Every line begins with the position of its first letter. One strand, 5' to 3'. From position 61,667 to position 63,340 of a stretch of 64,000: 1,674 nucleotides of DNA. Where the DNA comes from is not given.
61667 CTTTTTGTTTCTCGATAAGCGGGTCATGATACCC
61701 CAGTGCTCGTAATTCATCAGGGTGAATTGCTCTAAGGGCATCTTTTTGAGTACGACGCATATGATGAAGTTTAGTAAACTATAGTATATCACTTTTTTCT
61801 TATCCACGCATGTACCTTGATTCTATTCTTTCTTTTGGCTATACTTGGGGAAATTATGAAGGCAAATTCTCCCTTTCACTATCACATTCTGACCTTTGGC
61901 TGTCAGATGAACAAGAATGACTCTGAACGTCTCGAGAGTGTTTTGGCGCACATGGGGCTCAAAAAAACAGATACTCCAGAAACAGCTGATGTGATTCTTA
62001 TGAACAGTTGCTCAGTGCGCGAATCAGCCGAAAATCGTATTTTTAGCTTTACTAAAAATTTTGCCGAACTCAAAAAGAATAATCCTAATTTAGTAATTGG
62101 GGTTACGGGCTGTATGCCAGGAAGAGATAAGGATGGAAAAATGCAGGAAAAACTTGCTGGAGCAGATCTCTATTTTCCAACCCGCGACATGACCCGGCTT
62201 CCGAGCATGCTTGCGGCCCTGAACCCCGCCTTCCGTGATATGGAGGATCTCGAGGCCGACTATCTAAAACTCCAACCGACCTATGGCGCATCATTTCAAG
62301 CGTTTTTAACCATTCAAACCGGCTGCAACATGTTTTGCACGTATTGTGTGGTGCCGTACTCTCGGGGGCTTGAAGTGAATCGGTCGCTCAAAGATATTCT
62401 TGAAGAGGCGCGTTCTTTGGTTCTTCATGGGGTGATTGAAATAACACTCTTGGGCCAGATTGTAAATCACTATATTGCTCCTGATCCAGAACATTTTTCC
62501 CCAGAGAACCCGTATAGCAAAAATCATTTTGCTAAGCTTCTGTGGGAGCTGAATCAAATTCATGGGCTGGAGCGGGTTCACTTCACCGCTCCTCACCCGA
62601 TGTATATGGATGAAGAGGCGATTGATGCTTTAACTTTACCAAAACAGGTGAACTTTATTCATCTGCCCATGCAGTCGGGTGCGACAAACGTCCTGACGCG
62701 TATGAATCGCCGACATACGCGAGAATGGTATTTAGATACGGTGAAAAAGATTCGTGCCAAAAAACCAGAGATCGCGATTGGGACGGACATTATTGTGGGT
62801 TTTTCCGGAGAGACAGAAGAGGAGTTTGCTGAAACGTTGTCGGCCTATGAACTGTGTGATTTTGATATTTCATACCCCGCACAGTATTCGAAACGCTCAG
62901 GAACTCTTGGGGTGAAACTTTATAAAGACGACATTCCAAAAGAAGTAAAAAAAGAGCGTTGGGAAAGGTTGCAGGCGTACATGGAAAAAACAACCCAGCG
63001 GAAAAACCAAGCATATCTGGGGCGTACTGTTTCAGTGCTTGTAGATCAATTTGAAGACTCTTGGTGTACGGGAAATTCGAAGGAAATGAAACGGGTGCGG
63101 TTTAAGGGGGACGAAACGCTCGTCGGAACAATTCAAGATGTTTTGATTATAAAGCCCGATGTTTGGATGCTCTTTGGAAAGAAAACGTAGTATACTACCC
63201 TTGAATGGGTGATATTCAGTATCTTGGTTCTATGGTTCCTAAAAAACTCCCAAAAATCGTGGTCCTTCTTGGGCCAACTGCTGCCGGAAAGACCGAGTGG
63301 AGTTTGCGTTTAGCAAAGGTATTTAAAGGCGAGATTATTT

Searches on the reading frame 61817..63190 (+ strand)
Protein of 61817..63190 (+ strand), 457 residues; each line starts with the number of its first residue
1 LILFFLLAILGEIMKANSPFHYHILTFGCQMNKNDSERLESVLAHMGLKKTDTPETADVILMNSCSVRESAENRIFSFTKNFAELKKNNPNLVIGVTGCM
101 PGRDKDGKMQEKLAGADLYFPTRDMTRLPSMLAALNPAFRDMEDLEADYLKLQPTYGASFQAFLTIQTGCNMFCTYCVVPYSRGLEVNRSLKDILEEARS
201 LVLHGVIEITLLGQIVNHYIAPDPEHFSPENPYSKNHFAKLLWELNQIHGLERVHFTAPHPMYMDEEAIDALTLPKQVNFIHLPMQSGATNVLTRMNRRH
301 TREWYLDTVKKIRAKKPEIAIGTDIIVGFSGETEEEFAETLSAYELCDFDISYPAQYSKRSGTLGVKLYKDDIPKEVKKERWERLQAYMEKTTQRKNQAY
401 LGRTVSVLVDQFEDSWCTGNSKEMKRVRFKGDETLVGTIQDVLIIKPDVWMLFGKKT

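Call 12: search_protein_families(library=pfam, proteins=[window:61817-63190:+])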
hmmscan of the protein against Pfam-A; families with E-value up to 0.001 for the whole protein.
window:61817-63190:+ (457 aa): 2 families
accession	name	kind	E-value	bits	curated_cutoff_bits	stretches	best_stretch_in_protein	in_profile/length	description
PF00919.26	UPF0004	-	1.9e-24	86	27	1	22-112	2-89/98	Uncharacterized protein family UPF0004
PF04055.27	Radical_SAM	-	8.5e-24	85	29.5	1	165-341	2-163/166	Radical SAM superfamily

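Call 71: find_encoding_contigs(protein=window:61817-63190:+, flank=10000, max_places=2)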
Protein window:61817-63190:+ (457 aa): no gene with exactly this product is on record in the collection.
